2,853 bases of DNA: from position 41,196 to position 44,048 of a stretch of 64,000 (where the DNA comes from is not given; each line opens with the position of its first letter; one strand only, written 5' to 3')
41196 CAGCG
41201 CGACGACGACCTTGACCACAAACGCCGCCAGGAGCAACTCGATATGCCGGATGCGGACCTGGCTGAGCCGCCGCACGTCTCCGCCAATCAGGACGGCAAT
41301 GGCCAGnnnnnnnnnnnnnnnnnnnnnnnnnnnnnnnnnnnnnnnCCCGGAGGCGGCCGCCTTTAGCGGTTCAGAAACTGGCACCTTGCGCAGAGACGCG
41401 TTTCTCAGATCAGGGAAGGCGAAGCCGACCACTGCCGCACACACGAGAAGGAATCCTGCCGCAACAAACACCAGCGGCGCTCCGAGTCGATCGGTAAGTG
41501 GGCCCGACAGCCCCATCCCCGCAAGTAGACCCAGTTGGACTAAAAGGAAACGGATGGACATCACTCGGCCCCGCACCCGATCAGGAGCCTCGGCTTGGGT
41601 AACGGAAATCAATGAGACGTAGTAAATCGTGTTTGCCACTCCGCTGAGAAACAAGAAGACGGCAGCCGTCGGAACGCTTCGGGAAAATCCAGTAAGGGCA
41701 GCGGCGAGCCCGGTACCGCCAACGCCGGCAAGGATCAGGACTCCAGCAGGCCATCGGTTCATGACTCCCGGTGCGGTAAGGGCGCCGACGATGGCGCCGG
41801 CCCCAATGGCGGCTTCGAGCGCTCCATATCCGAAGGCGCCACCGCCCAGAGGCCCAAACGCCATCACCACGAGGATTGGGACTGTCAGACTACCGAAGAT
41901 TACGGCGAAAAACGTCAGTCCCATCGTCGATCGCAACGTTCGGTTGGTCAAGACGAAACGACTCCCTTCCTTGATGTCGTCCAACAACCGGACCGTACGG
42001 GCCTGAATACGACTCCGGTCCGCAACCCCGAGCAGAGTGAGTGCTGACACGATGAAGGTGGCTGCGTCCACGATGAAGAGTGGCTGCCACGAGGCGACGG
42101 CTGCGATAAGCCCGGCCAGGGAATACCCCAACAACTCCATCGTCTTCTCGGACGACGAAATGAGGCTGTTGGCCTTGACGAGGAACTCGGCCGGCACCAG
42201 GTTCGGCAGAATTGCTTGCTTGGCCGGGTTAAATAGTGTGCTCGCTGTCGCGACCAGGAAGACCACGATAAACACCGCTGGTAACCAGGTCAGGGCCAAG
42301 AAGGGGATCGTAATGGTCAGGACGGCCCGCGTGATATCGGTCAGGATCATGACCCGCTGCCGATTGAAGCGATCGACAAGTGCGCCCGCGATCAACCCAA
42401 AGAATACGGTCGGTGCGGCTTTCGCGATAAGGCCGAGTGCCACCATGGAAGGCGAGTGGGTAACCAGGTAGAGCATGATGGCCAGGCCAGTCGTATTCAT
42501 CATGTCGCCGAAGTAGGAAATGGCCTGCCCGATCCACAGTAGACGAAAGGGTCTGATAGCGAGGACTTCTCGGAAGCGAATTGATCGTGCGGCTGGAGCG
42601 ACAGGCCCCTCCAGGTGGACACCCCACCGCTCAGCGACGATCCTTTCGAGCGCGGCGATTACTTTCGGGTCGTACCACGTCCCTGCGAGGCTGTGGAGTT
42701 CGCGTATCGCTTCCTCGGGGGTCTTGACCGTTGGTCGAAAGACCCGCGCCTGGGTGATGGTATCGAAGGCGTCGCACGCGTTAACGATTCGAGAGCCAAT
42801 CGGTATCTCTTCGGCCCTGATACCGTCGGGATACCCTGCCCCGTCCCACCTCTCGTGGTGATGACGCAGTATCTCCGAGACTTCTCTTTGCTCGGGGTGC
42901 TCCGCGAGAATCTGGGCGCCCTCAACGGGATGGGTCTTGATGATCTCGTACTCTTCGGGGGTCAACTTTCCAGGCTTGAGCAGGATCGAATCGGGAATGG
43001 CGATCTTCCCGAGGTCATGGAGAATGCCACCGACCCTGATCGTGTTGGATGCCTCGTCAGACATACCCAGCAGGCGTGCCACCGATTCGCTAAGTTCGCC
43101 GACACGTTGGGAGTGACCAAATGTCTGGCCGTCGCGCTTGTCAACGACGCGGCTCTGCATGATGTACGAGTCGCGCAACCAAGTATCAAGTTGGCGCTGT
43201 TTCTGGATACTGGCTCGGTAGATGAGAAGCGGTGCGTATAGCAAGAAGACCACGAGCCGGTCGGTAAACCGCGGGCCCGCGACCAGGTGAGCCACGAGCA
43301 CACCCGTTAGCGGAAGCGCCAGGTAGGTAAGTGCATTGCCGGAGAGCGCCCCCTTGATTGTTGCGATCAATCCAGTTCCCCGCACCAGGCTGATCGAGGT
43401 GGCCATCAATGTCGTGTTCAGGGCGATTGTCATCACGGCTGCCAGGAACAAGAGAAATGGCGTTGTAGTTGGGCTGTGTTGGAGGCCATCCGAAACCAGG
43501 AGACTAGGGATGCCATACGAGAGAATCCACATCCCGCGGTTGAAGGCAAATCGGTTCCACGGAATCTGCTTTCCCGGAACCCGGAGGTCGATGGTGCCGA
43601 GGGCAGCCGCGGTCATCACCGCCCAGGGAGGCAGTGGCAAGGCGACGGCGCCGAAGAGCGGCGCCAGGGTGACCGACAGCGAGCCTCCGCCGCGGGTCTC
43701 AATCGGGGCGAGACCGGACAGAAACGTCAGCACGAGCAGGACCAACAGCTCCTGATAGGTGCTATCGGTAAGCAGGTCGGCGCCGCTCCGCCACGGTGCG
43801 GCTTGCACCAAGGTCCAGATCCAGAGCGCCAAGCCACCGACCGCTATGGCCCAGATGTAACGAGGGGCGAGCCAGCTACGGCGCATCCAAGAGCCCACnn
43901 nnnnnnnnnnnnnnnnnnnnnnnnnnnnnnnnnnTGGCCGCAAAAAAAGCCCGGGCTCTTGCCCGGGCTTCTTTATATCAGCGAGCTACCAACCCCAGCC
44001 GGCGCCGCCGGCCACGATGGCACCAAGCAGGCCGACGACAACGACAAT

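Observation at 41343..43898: Single ORF fusing a 7-TM sensor, an HD-GYP c-di-GMP phosphodiesterase and a complete 12-TM MFS transporter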

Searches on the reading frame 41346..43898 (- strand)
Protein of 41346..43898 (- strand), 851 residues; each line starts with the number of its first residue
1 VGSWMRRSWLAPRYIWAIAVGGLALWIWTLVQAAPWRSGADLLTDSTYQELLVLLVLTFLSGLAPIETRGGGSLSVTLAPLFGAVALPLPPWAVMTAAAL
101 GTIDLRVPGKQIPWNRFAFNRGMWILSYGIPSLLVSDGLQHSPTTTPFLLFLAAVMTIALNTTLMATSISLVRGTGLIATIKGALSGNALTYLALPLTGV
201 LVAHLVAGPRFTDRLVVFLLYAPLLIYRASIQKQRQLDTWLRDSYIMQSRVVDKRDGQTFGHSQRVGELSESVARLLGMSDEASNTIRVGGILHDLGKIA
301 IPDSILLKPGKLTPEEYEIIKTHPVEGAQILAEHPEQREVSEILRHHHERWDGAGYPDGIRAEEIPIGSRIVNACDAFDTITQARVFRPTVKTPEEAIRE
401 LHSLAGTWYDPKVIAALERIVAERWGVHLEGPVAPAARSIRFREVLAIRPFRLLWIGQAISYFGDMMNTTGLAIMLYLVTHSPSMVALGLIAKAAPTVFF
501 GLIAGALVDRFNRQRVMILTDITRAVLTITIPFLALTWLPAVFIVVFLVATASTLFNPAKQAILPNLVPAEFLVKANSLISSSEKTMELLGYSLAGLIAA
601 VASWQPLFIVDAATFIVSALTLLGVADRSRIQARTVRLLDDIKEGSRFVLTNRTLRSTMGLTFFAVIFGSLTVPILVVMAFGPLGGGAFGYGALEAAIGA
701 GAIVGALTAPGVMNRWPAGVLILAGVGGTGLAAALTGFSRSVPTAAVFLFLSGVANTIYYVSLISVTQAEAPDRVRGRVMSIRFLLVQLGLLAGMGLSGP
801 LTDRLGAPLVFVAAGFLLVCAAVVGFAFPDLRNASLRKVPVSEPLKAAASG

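Call 3: search_protein_families(library=pfam, proteins=[window:41346-43898:-], max_evalue=0.01)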
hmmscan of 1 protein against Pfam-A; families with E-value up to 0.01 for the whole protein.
window:41346-43898:- (851 aa): 5 families
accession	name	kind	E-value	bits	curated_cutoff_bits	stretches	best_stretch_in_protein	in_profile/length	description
PF13487.12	HD_5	-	7.3e-43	146.7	27.2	1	248-413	3-170/170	HD domain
PF05977.19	MFS_3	-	1.8e-36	126.1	27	1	447-829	8-394/524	Transmembrane secretion effector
PF07690.21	MFS_1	-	7.4e-35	120.9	33.4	2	454-790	1-342/347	Major Facilitator Superfamily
PF01966.28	HD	-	2.8e-23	82.9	22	1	259-380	1-115/116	HD domain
PF08668.18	HDOD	-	0.0014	18.6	22.9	1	260-301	96-135/196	HDOD domain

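Call 4: search_protein_families(library=ncbifam, proteins=[window:41346-43898:-], max_evalue=0.01)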
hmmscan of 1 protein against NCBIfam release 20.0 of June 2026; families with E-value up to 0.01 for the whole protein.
window:41346-43898:- (851 aa): 17 families
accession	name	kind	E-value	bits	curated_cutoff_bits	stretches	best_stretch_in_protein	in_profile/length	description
TIGR00900.1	2A0121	subfamily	1.4e-60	205.6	319.6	1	451-806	1-364/364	H+ Antiporter protein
NF053512.1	nitric_RR_NosR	exception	3.2e-40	138.4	400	1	236-423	169-356/422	response regulator c-di-GMP phosphodiesterase, NosR family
NF007792.0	PRK10489.1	equivalog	4.3e-26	91.9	324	1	449-839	17-410/419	enterobactin transporter EntS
NF006386.0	PRK08633.1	equivalog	7e-22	77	1221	1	479-817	42-398/1147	acyl-[ACP]--phospholipid O-acyltransferase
NF012178.0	tet_MFS_V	exception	9.3e-21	74.4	640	1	447-830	6-399/409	tetracycline efflux MFS transporter Tet(V)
NF000154.1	macrolide_MefEN2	exception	1.7e-20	73.7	800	1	454-822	11-385/401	macrolide efflux MFS transporter Mef(En2)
NF000245.1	macrolide_MefA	exception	4.6e-17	62.2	675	1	451-833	11-401/405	macrolide efflux MFS transporter Mef(A)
NF000051.1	macrolide_MefB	exception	1.3e-16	60.5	800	1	451-824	11-391/409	macrolide efflux MFS transporter Mef(B)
NF052575.1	MFS_efflux_Tap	equivalog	1.1e-15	57.5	625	1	490-833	45-399/401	multidrug efflux MFS transporter Tap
NF000246.1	macrolide_MefC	exception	1.3e-14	54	870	1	451-830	10-397/407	macrolide efflux MFS transporter Mef(C)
TIGR00277.1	HDIG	domain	4.1e-10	39.4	27.6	1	257-349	3-83/84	HDIG domain-containing metalloprotein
NF005291.0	PRK06814.1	equivalog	4.6e-08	31.4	1349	1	443-709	5-281/1140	acyl-[ACP]--phospholipid O-acyltransferase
NF008397.0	PRK11195.1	equivalog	4.4e-07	29.3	297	1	449-824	3-390/414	lysophospholipid transporter LplT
TIGR00880.1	2_A_01_02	superfamily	8.3e-07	29.2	131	1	490-623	4-135/141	multidrug resistance protein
NF041056.1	ryptide_ex_MFS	equivalog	4.8e-06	25.9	575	1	452-673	6-229/392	ryptide export MFS transporter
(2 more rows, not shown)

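Call 5: find_homologous_proteins(query=window:41346-43898:-, max_evalue=1e-10)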
Query window:41346-43898:- (851 aa): 1182 proteins with E <= 1e-10 among 8000 candidates; the best 120 are listed.
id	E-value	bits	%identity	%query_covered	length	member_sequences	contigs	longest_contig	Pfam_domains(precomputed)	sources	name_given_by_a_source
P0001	0.0e+0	1803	98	100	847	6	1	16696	PF13487.13,PF01966.29,PF05977.20,PF07690.22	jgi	jgi:putative nucleotidyltransferase with HDIG domain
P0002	0.0e+0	1755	95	100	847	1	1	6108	PF13487.13,PF01966.29,PF05977.20,PF07690.22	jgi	jgi:putative nucleotidyltransferase with HDIG domain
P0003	0.0e+0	1755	94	100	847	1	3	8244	PF13487.13,PF01966.29,PF05977.20,PF07690.22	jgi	jgi:putative nucleotidyltransferase with HDIG domain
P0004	0.0e+0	1754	95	100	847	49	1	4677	PF13487.13,PF01966.29,PF05977.20,PF07690.22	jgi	jgi:putative nucleotidyltransferase with HDIG domain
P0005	0.0e+0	1741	94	100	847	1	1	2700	PF13487.13,PF01966.29,PF05977.20,PF07690.22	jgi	jgi:putative nucleotidyltransferase with HDIG domain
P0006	0.0e+0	1678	90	100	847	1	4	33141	PF13487.13,PF01966.29,PF05977.20,PF07690.22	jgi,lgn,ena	-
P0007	0.0e+0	1657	88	100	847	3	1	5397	PF13487.13,PF01966.29,PF05977.20,PF07690.22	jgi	jgi:putative nucleotidyltransferase with HDIG domain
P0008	0.0e+0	1647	87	100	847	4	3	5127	PF13487.13,PF01966.29,PF05977.20,PF07690.22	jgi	jgi:putative nucleotidyltransferase with HDIG domain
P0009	0.0e+0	1638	87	100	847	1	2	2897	PF13487.13,PF01966.29,PF05977.20,PF07690.22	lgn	-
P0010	0.0e+0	1600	85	100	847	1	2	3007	PF13487.13,PF01966.29,PF05977.20,PF07690.22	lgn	-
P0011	0.0e+0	1554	89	92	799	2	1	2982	PF13487.13,PF01966.29,PF05977.20,PF07690.22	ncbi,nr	ncbi:MAG: MFS transporter [Candidatus Dormibacteraeota bacterium]|nr:MFS transporter [Candidatus Dor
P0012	0.0e+0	1499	80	100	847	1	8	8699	PF13487.13,PF01966.29,PF05977.20,PF07690.22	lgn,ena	-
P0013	0.0e+0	1478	83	97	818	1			PF13487.13,PF01966.29,PF05977.20,PF07690.22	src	-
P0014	0.0e+0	1471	79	99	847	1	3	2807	PF13487.13,PF01966.29,PF05977.20,PF07690.22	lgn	-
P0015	0.0e+0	1390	76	98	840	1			PF13487.13,PF01966.29,PF05977.20,PF07690.22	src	-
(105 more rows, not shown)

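Call 10: find_related_loci(query=window:41346-43898:-, collection=genome_contigs, flank=8000)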
Query window:41346-43898:- (851 aa) in genome_contigs; peptide patterns used: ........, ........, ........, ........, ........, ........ (x = any residue, [..] = any of these).
600 stretches matched a pattern (row limit reached: there are more); 599 encode a relative of the query (tblastn E <= 1e-3); the best 80 are kept; 80 distinct loci.
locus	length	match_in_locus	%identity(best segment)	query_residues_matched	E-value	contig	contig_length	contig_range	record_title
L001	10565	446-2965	74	5-851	0e+0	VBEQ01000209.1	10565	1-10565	MAG: Chloroflexi bacterium isolate CF_30 14_1009_05_30cm_scaffold_6238, whole genome shotgun sequence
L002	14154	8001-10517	74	5-851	0e+0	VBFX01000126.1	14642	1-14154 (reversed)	MAG: Chloroflexi bacterium isolate CF_63 14_1009_02_40cm_scaffold_10316_e:1444, whole genome shotgun sequence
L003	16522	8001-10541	64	5-850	0e+0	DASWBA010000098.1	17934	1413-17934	MAG TPA_asm: Candidatus Dormiibacterota bacterium isolate SMAG_U2670 k141_1215232, whole genome shotgun sequence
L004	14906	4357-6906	59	5-851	0e+0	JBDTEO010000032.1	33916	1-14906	MAG: Candidatus Dormibacter sp. isolate cluster2_bin.204 k127_4593783, whole genome shotgun sequence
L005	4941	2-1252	80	435-851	0e+0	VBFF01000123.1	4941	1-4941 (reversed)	MAG: Chloroflexi bacterium isolate CF_45 14_1009_12_20cm_scaffold_31875, whole genome shotgun sequence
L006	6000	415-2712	34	51-810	4e-95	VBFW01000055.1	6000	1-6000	MAG: Chloroflexi bacterium isolate CF_62 14_0927_05_20cm_scaffold_13626, whole genome shotgun sequence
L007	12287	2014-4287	33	51-813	1e-93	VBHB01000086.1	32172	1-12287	MAG: Chloroflexi bacterium isolate CF_93 14_0927_12_20cm_scaffold_460, whole genome shotgun sequence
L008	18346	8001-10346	32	51-827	2e-90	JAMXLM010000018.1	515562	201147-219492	MAG: Candidatus Dormiibacterota bacterium isolate Bin.020_Pasture k127_3979393, whole genome shotgun sequence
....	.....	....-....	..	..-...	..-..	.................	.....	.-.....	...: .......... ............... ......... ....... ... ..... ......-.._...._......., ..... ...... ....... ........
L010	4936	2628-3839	32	14-429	4e-47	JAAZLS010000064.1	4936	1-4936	MAG: Bacillota bacterium isolate AS23ysBPME_247 175822_AS23, whole genome shotgun sequence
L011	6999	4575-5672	32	51-420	1e-46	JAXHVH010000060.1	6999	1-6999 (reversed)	MAG: Bacillota bacterium isolate MAG72_tar_biofilm MAG72_60, whole genome shotgun sequence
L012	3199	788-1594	37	150-414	5e-45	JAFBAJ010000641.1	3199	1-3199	MAG: Acidobacteriota bacterium isolate CP_BM_RX_R9_28 BM_RX_R9_k147_173789, whole genome shotgun sequence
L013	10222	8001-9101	30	51-421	2e-44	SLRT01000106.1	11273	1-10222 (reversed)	MAG: Syntrophomonadaceae bacterium isolate CSSed165cm_584 CSSed16-5cm-20956, whole genome shotgun sequence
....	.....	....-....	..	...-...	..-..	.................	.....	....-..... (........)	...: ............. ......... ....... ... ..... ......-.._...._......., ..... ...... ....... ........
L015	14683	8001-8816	36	150-414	3e-43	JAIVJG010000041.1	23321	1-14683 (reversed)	MAG: Acidobacteria bacterium isolate MAG42 MTG42_2200, whole genome shotgun sequence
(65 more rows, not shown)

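Call 16: search_protein_families(library=pfam, proteins=[L008:7872-10499:+, L008:10546-11682:+, L008:11682-12392:+, L008:6719-7513:+, L008:5471-6862:-, L008:12104-14482:+, L003:10551-11135:+, L003:11163-12263:+, L003:3613-5115:-, L003:5266-7038:+], max_evalue=0.001)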
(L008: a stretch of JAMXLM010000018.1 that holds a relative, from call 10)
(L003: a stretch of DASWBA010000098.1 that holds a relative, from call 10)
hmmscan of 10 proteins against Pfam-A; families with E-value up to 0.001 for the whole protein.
L008:7872-10499:+ (876 aa): 4 families
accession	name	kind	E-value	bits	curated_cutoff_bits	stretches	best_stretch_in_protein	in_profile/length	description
PF13487.12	HD_5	-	3.8e-37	128.1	27.2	1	242-406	4-170/170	HD domain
PF01966.28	HD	-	7.9e-23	81.4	22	1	254-373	3-115/116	HD domain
PF07690.21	MFS_1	-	3.8e-14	52.8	33.4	2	465-707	18-262/347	Major Facilitator Superfamily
PF05977.19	MFS_3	-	0.00022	20.2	27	1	442-818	11-382/524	Transmembrane secretion effector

L008:10546-11682:+ (379 aa): 1 family
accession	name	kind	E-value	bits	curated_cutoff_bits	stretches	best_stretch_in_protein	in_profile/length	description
PF01594.21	AI-2E_transport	-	2.4e-60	204.9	34.3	1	49-370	4-326/327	AI-2E family transporter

L008:11682-12392:+ (237 aa): 2 families
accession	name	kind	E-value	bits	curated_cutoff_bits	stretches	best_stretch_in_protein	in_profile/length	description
PF12850.12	Metallophos_2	-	1.1e-17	64.9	27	1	1-201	1-153/154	Calcineurin-like phosphoesterase superfamily domain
PF00149.33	Metallophos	-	9.9e-15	55.9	21.5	1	1-150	1-191/191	Calcineurin-like phosphoesterase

L008:6719-7513:+ (265 aa): 2 families
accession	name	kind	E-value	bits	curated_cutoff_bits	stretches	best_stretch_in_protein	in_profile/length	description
PF00072.30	Response_reg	-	8.6e-25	87.5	30.2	1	53-164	1-110/111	Response regulator receiver domain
PF00196.25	GerE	-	3e-15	56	23.5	1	199-253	2-56/57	Bacterial regulatory proteins, luxR family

L008:5471-6862:- (464 aa): 3 families
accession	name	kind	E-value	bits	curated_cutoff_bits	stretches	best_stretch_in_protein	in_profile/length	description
PF02518.31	HATPase_c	-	1.3e-22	80.8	26.4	1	358-461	2-109/111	Histidine kinase-, DNA gyrase B-, and HSP90-like ATPase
PF13581.12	HATPase_c_2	-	3.4e-06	27.5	27.4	1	361-441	35-113/127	Histidine kinase-like ATPase domain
PF13589.12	HATPase_c_3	-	0.00049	20.6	25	0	363-424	4-63/137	Histidine kinase-, DNA gyrase B-, and HSP90-like ATPase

L008:12104-14482:+ (793 aa): 2 families
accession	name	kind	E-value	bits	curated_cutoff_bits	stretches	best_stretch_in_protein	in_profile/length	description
PF09594.16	GT87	-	4.5e-25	89.2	25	1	185-420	1-237/237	Glycosyltransferase family 87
PF00535.33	Glycos_transf_2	-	9.4e-17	61.9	23.3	1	513-673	2-166/168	Glycosyl transferase family 2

L003:10551-11135:+ (195 aa): 1 family
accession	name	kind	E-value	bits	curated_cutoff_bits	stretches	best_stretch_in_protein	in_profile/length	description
PF17248.7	DUF5317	-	5.9e-24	85.2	25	1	28-176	2-151/151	Family of unknown function (DUF5317)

L003:11163-12263:+ (367 aa): 1 family
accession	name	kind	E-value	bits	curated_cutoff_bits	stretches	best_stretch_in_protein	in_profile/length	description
PF01594.21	AI-2E_transport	-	6.1e-62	210.1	34.3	1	37-356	6-321/327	AI-2E family transporter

L003:3613-5115:- (501 aa): 4 families
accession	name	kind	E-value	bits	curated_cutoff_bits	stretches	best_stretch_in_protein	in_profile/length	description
PF00990.26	GGDEF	-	4.5e-43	147.3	23.8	1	337-497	1-161/161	Diguanylate cyclase, GGDEF domain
PF01590.32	GAF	-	2.5e-09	38.2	22.4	1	193-323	3-132/133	GAF domain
PF10114.15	PocR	-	2.7e-09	37.4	23.9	1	18-171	3-162/162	Sensory domain found in PocR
PF13185.12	GAF_2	-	1.2e-07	32.4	28.6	1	191-321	3-132/136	GAF domain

L003:5266-7038:+ (591 aa): 3 families
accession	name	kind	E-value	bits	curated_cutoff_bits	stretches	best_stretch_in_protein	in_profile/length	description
PF07730.19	HisKA_3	-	1.2e-11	45.4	24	1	386-451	1-66/68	Histidine kinase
PF02518.31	HATPase_c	-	7.3e-10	39.7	26.4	1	495-584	5-106/111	Histidine kinase-, DNA gyrase B-, and HSP90-like ATPase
PF13492.12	GAF_3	-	0.00023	22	27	1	234-369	3-127/129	GAF domain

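Call 17: search_protein_representatives(protein=window:41346-43898:-)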
Query: 851 residues. Proteins with E-value up to 0.001 (for the whole library): 160015; up to 1e-10: 107447; up to 1e-30: 17596. The best 150 are listed.
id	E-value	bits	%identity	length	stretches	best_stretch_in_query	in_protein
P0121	0.0e+00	1064.7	63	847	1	10-851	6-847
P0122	6.1e-215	732.5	48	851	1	13-844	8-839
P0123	6.2e-134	464.5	37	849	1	14-823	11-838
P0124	8.2e-131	454.2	34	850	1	14-837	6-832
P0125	9.2e-117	407.7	83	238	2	247-405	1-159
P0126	4.3e-112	392.3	35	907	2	19-434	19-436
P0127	6.5e-112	391.7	60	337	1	517-848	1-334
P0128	4.1e-102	359.3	80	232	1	227-427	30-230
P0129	1.8e-98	347.2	34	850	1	51-825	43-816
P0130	5.4e-98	345.6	33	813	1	51-824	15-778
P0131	2.6e-91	323.6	38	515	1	335-832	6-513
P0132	1.9e-87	310.8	32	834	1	49-824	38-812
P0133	1.5e-86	307.8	30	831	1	41-832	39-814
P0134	3.5e-83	296.6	30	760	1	103-825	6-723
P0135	1.0e-81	291.8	60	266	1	587-844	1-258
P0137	9.1e-79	282.0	31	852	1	50-821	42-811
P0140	4.8e-75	269.7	42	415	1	17-401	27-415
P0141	6.3e-75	269.3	34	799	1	221-829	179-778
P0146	2.7e-70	254.0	30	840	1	65-807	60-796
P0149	2.5e-67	244.2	29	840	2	60-842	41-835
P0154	2.3e-64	234.4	30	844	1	139-823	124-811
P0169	6.9e-59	216.3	35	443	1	36-425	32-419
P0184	1.1e-56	209.0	36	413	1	24-424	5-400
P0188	4.0e-56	207.1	37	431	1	48-424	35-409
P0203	1.2e-53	198.9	35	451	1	50-416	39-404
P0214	4.0e-52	193.9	36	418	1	53-417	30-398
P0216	1.6e-51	191.9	36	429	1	45-436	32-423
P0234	9.8e-50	186.0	32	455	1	48-431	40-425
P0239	2.8e-49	184.5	32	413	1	12-418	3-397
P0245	9.7e-49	182.7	34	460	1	18-424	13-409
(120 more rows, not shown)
